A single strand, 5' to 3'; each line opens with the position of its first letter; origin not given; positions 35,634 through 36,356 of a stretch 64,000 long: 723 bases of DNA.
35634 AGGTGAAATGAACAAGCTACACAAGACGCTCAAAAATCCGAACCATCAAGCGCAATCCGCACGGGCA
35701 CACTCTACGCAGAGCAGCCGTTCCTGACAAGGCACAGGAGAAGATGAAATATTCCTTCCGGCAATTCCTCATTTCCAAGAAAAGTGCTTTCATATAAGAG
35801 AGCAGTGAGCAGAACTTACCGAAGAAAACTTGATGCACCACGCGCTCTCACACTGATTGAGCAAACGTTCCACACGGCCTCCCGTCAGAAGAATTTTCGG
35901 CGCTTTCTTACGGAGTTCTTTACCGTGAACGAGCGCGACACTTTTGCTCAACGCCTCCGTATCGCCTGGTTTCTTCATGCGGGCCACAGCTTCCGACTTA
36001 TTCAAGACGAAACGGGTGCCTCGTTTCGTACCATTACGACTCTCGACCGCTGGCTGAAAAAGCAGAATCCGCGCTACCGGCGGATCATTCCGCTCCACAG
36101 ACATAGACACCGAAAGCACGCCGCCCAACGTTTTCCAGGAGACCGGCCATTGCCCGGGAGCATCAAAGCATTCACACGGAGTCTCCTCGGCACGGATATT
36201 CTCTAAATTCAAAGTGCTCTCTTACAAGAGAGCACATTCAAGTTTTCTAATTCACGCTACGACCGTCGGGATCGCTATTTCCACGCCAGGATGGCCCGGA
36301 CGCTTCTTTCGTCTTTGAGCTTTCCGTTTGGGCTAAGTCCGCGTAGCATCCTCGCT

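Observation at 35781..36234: TrpR/YerC-like regulator gene bracketed by palindromic 24-nt repeats that each contain its start codon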

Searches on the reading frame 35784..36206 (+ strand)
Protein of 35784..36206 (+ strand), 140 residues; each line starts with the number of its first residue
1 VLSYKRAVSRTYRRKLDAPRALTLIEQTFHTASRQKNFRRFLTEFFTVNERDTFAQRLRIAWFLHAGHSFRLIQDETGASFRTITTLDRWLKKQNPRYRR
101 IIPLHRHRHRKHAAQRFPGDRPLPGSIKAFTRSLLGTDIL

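Call 6: search_protein_families(library=pfam, proteins=[window:35784-36206:+], max_evalue=0.1)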
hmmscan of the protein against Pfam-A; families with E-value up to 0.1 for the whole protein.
window:35784-36206:+ (140 aa): 1 family
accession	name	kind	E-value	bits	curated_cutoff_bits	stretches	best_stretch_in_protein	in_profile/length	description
PF01371.25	Trp_repressor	-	2e-15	57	27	1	25-102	6-84/88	Trp repressor protein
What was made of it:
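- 35805..36206 (+): TrpR-family regulator gene, 133 aa, read from the conserved GTG at 35805. The longest ORF and the public gene call start at GTG 35784 (140 aa). Pfam Trp_repressor 57 bits against a cut-off of 27 (call 6).
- Checked: The ORF 35784-36206 is TrpR-like (Pfam PF01371, E 2e-15, call 6).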

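Call 9: find_homologous_proteins(query=window:35784-36206:+)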
Query window:35784-36206:+ (140 aa): 3 proteins with E <= 0.001 among 29 candidates.
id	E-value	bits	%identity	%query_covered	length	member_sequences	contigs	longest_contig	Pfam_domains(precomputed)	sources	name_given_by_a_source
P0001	8.2e-87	307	100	100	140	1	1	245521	PF01371.26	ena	-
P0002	4.9e-49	184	65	99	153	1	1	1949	PF01371.26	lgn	-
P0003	1.3e-47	180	63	96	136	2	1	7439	PF01371.26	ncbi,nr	ncbi:MAG: hypothetical protein G01um1014106_407 [Parcubacteria group bacterium Gr01-1014_106]|nr:MAG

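Call 11: find_encoding_contigs(protein=P0003, flank=5000)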
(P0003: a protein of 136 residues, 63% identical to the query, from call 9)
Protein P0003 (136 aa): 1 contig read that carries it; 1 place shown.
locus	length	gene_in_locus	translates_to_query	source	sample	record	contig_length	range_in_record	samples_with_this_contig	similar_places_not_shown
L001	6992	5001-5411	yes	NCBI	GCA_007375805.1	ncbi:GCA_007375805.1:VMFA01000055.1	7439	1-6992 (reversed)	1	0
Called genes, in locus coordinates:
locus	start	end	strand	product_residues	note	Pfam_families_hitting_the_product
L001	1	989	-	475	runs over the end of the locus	PF04932:Wzy_C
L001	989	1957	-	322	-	PF00535:Glycos_transf_2, PF13641:Glyco_tranf_2_3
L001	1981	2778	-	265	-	PF20706:GT4-conflict, PF00534:Glycos_transf_1, PF13692:Glyco_trans_1_4, PF13524:Glyco_trans_1_2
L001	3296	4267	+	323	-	-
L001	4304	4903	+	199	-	PF00293:NUDIX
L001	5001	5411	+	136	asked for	PF01371:Trp_repressor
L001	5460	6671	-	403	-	PF13692:Glyco_trans_1_4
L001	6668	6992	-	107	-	?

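Call 12: find_encoding_contigs(protein=P0002, flank=5000)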
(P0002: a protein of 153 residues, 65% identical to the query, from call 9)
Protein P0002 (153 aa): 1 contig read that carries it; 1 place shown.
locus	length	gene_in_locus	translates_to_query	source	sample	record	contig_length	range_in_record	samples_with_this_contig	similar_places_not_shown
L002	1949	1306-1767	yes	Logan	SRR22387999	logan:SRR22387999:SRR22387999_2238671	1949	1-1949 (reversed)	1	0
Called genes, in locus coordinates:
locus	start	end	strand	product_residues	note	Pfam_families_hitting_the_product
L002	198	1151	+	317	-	-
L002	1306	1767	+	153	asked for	PF01371:Trp_repressor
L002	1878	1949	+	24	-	?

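Call 13: find_encoding_contigs(protein=P0001, flank=10000)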
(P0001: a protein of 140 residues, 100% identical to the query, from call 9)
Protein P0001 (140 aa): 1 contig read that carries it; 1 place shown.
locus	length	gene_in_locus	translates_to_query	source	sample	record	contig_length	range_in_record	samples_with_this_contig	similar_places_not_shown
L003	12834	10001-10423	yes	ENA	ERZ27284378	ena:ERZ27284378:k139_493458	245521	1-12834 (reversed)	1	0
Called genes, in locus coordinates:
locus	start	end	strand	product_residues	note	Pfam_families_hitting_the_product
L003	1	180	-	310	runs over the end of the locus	PF00768:Peptidase_S11, PF13354:Beta-lactamase2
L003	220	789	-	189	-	PF04079:SMC_ScpB, PF12802:MarR_2 (faint)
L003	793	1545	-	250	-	PF02616:SMC_ScpA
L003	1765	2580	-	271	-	PF00535:Glycos_transf_2, PF13641:Glyco_tranf_2_3, PF13632:Glyco_trans_2_3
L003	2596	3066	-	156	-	-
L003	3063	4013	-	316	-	PF00535:Glycos_transf_2, PF13641:Glyco_tranf_2_3, PF13632:Glyco_trans_2_3 (weak)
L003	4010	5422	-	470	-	PF04932:Wzy_C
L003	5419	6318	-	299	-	PF00535:Glycos_transf_2, PF13641:Glyco_tranf_2_3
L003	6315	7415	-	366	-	PF13439:Glyco_transf_4, PF13579:Glyco_trans_4_4 (weak), PF20706:GT4-conflict, PF00534:Glycos_transf_1, PF13692:Glyco_trans_1_4, PF13524:Glyco_trans_1_2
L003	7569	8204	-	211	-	PF01936:NYN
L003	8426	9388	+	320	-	-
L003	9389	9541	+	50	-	-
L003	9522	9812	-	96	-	-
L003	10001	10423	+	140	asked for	PF01371:Trp_repressor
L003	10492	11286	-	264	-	PF13489:Methyltransf_23 (weak), PF01209:Ubie_methyltran, PF13847:Methyltransf_31, PF08241:Methyltransf_11, PF08242:Methyltransf_12, PF13649:Methyltransf_25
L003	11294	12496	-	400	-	PF00534:Glycos_transf_1, PF13692:Glyco_trans_1_4, PF13524:Glyco_trans_1_2 (weak)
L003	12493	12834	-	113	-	?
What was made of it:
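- No recombinase is called within 10 kb upstream or 2.4 kb downstream of the gene, the span that call 13 covers.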

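Call 18: find_related_loci(query=A1, collection=genome_contigs, flank=3000)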
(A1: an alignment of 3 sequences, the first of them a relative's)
Query A1 (140 aa) in genome_contigs; peptide patterns used: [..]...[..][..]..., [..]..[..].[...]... (x = any residue, [..] = any of these).
35 stretches matched a pattern; 1 encode a relative of the query (tblastn E <= 1e-3); 1 distinct loci.
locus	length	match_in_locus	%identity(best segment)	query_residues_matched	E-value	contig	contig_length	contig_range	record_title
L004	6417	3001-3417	63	1-139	6e-51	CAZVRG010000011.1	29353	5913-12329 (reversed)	MAG TPA_asm: uncultured Candidatus Saccharibacteria bacterium isolate SRP178908_co1_39 genome assembly, contig: NODE_911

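Call 20: find_related_loci(query=A1, collection=metagenome_contigs, flank=3000)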
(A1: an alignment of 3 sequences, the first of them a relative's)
Query A1 (140 aa) in metagenome_contigs; peptide patterns used: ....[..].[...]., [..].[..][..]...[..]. (x = any residue, [..] = any of these).
187 stretches matched a pattern; 1 encode a relative of the query (tblastn E <= 1e-3); 1 distinct loci.
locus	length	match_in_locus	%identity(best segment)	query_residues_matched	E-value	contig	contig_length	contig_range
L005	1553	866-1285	91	1-140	5e-89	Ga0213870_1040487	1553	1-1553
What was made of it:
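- Tried and rejected: Genome and metagenome contig scans gave only one extra locus each (calls 18, 20).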

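Call 22: find_homologous_proteins(query=A1, max_evalue=0.001)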
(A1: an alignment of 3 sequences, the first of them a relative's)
Query A1 (3 sequences) (140 aa, profile of the alignment): 53 proteins with E <= 0.001 among 8000 candidates.
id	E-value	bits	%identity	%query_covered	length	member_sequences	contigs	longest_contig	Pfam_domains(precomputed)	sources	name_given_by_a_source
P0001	1.9e-77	276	100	100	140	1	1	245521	PF01371.26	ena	-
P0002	4.4e-74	265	65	99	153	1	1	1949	PF01371.26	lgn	-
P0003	3.9e-73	262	63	96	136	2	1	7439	PF01371.26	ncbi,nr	ncbi:MAG: hypothetical protein G01um1014106_407 [Parcubacteria group bacterium Gr01-1014_106]|nr:MAG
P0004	1.3e-46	176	55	95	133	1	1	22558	PF01371.26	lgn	-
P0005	5.8e-41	158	51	94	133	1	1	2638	PF01371.26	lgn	-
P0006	4.3e-39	152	49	94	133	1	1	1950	PF01371.26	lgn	-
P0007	1.1e-33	135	48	88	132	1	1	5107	PF01371.26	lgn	-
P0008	6.4e-32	129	48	91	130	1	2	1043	PF01371.26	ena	-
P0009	6.5e-31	126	45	94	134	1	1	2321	PF01371.26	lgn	-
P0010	1.3e-29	121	50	60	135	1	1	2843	PF01371.26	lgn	-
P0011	3.5e-29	120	45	85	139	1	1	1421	PF01371.26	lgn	-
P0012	4.0e-29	120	51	75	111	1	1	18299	PF01371.26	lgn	-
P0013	2.8e-28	117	41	94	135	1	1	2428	PF01371.26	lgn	-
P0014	3.9e-27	113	41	93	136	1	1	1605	PF01371.26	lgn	-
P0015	2.1e-26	111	39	85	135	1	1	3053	PF01371.26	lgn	-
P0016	1.3e-25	108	42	93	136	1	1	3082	PF01371.26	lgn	-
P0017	1.9e-24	105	41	93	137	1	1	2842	PF01371.26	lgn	-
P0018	6.0e-22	96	47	64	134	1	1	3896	PF01371.26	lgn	-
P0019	7.9e-21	93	45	69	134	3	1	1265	PF01371.26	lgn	-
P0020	3.0e-7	49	38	47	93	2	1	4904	PF01371.26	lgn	-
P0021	1.4e-6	47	40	45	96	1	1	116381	PF01371.26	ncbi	-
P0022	2.7e-6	46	33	49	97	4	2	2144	PF01371.26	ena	-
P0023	4.0e-6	45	40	44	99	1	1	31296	PF01371.26,PF13384.13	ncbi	-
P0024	4.1e-6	45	40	44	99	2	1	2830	PF01371.26,PF13384.13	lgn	-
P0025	4.7e-6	45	40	44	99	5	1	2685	PF01371.26,PF13384.13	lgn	-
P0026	4.8e-6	45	33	49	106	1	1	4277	PF01371.26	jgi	-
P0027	4.9e-6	45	40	44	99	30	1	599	PF01371.26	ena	-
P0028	5.8e-6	45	41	44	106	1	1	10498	PF01371.26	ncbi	-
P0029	6.7e-6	44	40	44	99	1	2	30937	PF01371.26,PF13384.13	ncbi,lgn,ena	-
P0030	6.9e-6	44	40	44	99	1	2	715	PF01371.26,PF13384.13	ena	-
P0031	7.0e-6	44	40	44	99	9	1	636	PF01371.26,PF13384.13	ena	-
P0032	8.0e-6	44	40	44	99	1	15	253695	PF01371.26,PF13384.13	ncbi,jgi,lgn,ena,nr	ncbi:MAG: helix-turn-helix domain-containing protein [Clostridia bacterium]|nr:helix-turn-helix doma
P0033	8.2e-6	44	40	44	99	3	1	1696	PF01371.26,PF13384.13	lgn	-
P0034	1.1e-5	44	36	54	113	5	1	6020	PF01371.26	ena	-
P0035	1.3e-5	44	40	44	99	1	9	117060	PF01371.26,PF13384.13,PF13936.13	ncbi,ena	-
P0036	1.3e-5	44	40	45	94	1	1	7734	PF01371.26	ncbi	-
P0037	1.8e-5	43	32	49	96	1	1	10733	PF01371.26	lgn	-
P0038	2.1e-5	43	35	47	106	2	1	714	PF01371.26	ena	-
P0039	2.9e-5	42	39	44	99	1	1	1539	PF01371.26,PF13384.13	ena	-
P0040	4.0e-5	42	37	44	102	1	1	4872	PF01371.26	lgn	-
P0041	4.6e-5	42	34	56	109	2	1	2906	PF01371.26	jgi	-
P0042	5.2e-5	42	37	44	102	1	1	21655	PF01371.26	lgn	-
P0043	5.6e-5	41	40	44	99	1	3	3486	PF01371.26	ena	-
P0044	5.7e-5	41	35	45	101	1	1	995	PF01371.26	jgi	jgi:TrpR-related protein YerC/YecD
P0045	6.7e-5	41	42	37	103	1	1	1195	PF01371.26,PF13384.13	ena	-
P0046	9.9e-5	41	35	59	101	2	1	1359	PF01371.26,PF13384.13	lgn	-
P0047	1.6e-4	40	32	52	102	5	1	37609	PF01371.26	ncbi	-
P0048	1.9e-4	40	37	45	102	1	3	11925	PF01371.26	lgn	-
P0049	2.3e-4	40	38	45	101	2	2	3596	PF01371.26,PF13384.13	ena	-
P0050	2.8e-4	39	35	56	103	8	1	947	PF01371.26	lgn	-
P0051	3.0e-4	39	33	49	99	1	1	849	PF01371.26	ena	-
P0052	5.6e-4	38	35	45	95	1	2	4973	PF01371.26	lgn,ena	-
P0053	7.0e-4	38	37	45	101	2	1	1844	PF01371.26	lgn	-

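Call 23: find_encoding_contigs(protein=P0004, flank=3000, max_places=2)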
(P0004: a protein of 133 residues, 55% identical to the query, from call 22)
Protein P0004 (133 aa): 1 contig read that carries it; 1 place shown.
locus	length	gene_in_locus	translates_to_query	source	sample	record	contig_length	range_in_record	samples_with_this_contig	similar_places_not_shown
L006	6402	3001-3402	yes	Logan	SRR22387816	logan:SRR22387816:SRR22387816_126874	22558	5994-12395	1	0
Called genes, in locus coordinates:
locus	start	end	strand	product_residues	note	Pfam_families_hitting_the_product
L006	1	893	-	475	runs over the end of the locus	PF04932:Wzy_C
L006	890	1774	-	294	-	PF00535:Glycos_transf_2, PF13641:Glyco_tranf_2_3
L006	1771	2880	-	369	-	PF13439:Glyco_transf_4, PF13579:Glyco_trans_4_4 (faint), PF20706:GT4-conflict, PF00534:Glycos_transf_1, PF13692:Glyco_trans_1_4, PF13524:Glyco_trans_1_2 (weak)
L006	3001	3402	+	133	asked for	PF01371:Trp_repressor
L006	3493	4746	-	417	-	PF00534:Glycos_transf_1, PF13692:Glyco_trans_1_4, PF13524:Glyco_trans_1_2 (weak)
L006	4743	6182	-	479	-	PF01943:Polysacc_synt, PF13440:Polysacc_synt_3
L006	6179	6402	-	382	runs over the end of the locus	PF13439:Glyco_transf_4 (faint), PF13579:Glyco_trans_4_4 (weak), PF00534:Glycos_transf_1, PF13692:Glyco_trans_1_4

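Call 24: find_encoding_contigs(protein=P0012, flank=3000, max_places=2)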
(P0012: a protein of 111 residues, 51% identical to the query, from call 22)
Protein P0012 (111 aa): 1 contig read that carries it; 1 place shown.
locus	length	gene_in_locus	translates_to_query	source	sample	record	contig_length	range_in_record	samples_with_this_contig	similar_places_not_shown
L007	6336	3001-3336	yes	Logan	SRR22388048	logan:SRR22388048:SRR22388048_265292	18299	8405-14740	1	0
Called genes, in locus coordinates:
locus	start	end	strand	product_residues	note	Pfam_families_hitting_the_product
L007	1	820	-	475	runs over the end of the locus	PF04932:Wzy_C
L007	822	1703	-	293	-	PF00535:Glycos_transf_2, PF13641:Glyco_tranf_2_3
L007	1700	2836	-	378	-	PF13439:Glyco_transf_4, PF13579:Glyco_trans_4_4 (weak), PF20706:GT4-conflict, PF00534:Glycos_transf_1, PF13692:Glyco_trans_1_4, PF13524:Glyco_trans_1_2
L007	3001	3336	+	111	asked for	PF01371:Trp_repressor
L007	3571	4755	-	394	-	PF13692:Glyco_trans_1_4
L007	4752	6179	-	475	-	PF01943:Polysacc_synt, PF13440:Polysacc_synt_3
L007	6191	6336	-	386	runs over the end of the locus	PF20706:GT4-conflict, PF13439:Glyco_transf_4, PF13579:Glyco_trans_4_4, PF00534:Glycos_transf_1, PF13692:Glyco_trans_1_4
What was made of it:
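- They flank a 430-bp segment inside a polysaccharide cluster of GT4, GT2, Wzy_C and Polysacc_synt genes (calls 13, 23, 24), a typical setting for invertons.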

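Call 25: find_encoding_contigs(protein=P0007, flank=3000, max_places=2)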
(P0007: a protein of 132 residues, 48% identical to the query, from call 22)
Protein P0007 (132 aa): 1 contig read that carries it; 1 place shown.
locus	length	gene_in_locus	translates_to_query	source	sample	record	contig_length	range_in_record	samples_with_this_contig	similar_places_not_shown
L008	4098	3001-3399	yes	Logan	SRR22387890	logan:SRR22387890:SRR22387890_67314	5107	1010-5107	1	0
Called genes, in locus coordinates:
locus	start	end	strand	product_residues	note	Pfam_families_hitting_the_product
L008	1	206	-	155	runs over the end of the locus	-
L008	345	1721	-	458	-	-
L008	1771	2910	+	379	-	-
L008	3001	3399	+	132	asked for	PF01371:Trp_repressor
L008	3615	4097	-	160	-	?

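Call 26: find_encoding_contigs(protein=P0018, flank=3000, max_places=2)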
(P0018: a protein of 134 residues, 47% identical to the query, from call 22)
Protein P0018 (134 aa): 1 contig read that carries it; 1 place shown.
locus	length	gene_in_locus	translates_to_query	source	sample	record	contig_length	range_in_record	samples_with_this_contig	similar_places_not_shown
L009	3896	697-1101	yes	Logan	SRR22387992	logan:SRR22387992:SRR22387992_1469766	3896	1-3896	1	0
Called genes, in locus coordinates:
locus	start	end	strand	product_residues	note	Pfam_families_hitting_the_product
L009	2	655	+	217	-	?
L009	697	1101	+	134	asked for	PF01371:Trp_repressor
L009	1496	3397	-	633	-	PF03102:NeuB, PF08666:SAF, PF01261:AP_endonuc_2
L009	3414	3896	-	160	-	?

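Call 29: find_encoding_contigs(protein=P0016, flank=3000, max_places=1)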
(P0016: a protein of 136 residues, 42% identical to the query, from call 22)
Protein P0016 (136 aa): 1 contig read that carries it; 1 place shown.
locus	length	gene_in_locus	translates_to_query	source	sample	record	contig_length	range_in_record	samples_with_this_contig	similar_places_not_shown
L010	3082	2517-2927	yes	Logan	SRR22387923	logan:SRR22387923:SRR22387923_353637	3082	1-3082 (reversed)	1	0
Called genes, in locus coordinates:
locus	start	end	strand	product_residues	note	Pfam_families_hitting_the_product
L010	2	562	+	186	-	?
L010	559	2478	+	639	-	PF03102:NeuB, PF08666:SAF, PF01261:AP_endonuc_2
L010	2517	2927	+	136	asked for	PF01371:Trp_repressor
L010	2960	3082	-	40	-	?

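Call 30: find_encoding_contigs(protein=P0015, flank=3000, max_places=1)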
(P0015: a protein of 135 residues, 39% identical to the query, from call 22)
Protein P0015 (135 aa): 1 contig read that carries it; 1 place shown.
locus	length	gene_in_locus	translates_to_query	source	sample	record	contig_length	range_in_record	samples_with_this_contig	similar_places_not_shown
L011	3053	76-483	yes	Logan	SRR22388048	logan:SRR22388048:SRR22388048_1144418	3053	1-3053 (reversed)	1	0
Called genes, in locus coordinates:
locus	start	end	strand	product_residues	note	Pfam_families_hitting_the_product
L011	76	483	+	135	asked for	PF01371:Trp_repressor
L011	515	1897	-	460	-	PF03721:UDPG_MGDP_dh_N, PF00984:UDPG_MGDP_dh, PF03720:UDPG_MGDP_dh_C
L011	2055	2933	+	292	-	PF00215:OMPdecase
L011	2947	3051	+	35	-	?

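Call 31: find_encoding_contigs(protein=P0010, flank=3000, max_places=1)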
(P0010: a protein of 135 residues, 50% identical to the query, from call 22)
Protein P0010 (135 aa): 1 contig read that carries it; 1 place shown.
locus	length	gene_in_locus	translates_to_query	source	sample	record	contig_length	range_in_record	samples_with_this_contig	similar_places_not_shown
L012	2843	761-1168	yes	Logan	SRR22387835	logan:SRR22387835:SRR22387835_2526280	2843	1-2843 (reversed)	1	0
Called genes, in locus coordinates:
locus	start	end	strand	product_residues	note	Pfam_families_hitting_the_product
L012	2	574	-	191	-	?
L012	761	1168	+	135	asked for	PF01371:Trp_repressor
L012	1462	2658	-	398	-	PF00579:tRNA-synt_1b, PF22421:SYY_C-terminal (weak), PF01479:S4 (weak)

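Call 32: find_encoding_contigs(protein=P0013, flank=3000, max_places=1)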
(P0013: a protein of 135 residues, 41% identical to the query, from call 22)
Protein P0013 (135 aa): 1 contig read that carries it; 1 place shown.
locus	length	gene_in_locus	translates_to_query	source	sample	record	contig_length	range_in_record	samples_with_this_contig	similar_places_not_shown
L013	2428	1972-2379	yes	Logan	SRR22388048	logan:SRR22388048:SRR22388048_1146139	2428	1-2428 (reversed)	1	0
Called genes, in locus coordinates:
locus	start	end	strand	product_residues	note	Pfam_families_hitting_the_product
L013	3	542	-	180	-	?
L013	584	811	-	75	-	PF00137:ATP-synt_C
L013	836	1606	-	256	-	PF00119:ATP-synt_A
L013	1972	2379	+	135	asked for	PF01371:Trp_repressor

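Call 40: search_solved_structures(query=window:35805-36206:+, max_evalue=1, show_alignments=2)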
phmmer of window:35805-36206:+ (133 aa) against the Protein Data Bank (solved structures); distinct sequences matched with E-value up to 1: 7.
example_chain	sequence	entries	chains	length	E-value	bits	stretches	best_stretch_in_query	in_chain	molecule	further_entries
3kor_A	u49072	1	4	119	2.4e-07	34.8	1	22-95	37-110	Possible Trp repressor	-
3g1c_A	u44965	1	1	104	0.0005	24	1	19-95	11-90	The TrpR like protein from Eubacterium eligens ATCC 27750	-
3frw_A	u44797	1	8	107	0.00087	23.3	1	30-97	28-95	Putative Trp repressor protein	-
5xy3_W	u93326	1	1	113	0.11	16.5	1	56-112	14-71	Ribosomal protein L24e, putative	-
6fal_A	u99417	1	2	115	0.3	15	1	34-92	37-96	Trp operon repressor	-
6ejz_A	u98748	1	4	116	0.31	15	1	34-92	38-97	Trp operon repressor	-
8thm_A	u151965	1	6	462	0.67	13.9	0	68-104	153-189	Carboxysome shell carbonic anhydrase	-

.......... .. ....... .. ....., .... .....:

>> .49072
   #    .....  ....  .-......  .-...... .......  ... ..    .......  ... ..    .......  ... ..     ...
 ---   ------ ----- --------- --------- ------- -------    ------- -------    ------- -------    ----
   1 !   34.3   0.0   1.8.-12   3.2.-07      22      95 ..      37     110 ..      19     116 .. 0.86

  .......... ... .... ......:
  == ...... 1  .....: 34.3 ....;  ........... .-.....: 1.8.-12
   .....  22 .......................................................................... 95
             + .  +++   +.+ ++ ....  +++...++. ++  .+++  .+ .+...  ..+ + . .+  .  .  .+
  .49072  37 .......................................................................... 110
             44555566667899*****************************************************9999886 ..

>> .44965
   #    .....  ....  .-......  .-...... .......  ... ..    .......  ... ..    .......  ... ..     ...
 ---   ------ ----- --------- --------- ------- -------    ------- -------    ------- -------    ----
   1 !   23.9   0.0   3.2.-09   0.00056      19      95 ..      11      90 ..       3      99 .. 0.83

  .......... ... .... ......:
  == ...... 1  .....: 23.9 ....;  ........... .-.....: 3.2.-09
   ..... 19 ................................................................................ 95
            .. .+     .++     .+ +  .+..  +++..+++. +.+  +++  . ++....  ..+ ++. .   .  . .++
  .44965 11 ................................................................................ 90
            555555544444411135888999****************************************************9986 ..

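Call 41: search_protein_families(library=ncbifam, proteins=[window:35805-36206:+, P0004, P0007, P0018, P0016], max_evalue=0.01)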
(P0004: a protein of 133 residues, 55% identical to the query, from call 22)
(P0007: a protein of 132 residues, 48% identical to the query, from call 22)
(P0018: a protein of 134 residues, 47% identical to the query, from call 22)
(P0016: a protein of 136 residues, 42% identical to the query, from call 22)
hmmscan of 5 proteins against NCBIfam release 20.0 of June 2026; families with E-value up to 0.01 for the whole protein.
window:35805-36206:+ (133 aa): 2 families
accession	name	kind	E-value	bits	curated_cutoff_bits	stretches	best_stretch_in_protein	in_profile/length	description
TIGR02531.1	yecD_yerC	hypoth_equivalog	1.3e-10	41.5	42.2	1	25-94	15-84/88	YerC/YecD family TrpR-related protein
TIGR01321.1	TrpR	equivalog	2.8e-05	24.4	67.25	1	23-89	17-84/94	trp operon repressor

P0004 (133 aa): 2 families
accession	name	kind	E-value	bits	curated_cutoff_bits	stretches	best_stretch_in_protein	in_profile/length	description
TIGR02531.1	yecD_yerC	hypoth_equivalog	3.3e-09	37.1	42.2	1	28-94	18-84/88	YerC/YecD family TrpR-related protein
TIGR01321.1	TrpR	equivalog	4.8e-07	30.1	67.25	1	20-92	14-87/94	trp operon repressor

P0007 (132 aa): 2 families
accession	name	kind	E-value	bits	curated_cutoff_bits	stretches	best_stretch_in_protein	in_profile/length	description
TIGR02531.1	yecD_yerC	hypoth_equivalog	4.4e-09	36.7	42.2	1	25-92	15-82/88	YerC/YecD family TrpR-related protein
TIGR01321.1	TrpR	equivalog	3.1e-06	27.5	67.25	1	21-90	15-85/94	trp operon repressor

P0018 (134 aa): 2 families
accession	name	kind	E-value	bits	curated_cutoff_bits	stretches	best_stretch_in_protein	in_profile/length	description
TIGR02531.1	yecD_yerC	hypoth_equivalog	1.5e-05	25.4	42.2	1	35-92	24-81/88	YerC/YecD family TrpR-related protein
TIGR01321.1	TrpR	equivalog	0.0031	17.9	67.25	1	14-90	7-84/94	trp operon repressor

P0016 (136 aa): 2 families
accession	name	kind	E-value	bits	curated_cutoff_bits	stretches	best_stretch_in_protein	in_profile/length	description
TIGR02531.1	yecD_yerC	hypoth_equivalog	1e-06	29.1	42.2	1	35-93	24-82/88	YerC/YecD family TrpR-related protein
TIGR01321.1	TrpR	equivalog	0.00041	20.7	67.25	1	23-78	16-72/94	trp operon repressor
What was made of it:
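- On TrpR proper (TIGR01321 equivalog): 24.4 bits against 67.25 (call 41).
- On HisR / YerC-YecD (TIGR02531): 41.5 bits against 42.2 for the window protein, and 25-37 bits for four relatives (call 41).
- Closest known: HisR. Same: Closest sequence family (TIGR02531, 41.5 bits; best PDB hit 3KOR, E 2.4e-7; calls 40, 41).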
